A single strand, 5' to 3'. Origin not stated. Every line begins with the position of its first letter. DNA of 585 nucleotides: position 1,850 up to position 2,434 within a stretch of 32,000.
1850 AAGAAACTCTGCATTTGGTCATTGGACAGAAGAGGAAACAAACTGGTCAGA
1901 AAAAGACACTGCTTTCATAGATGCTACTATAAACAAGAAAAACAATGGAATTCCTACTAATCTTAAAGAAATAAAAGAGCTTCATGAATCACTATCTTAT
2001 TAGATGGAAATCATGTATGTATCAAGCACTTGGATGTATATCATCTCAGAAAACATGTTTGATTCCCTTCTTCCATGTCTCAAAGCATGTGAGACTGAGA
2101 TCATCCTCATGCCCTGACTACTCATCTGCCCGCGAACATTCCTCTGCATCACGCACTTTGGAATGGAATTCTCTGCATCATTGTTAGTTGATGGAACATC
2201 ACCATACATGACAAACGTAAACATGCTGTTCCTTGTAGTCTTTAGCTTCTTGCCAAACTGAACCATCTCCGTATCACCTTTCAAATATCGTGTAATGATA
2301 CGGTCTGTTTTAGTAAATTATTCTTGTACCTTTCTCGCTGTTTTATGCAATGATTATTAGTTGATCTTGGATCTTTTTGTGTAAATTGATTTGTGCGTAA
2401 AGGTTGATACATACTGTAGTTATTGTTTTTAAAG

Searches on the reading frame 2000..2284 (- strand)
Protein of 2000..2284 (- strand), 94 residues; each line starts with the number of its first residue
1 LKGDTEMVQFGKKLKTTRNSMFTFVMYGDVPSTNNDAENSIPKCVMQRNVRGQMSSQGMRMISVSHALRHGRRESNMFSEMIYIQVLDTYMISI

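Call 10: search_protein_families(library=pfam, proteins=[window:2000-2284:-], max_evalue=0.01)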
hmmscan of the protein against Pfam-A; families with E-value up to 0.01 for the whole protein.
window:2000-2284:- (94 aa): 1 family
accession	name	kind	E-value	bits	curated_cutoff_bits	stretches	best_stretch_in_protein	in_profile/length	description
PF03050.20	DDE_Tnp_IS66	-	1.1e-05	25.5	23.1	1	5-57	227-279/284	Transposase IS66 family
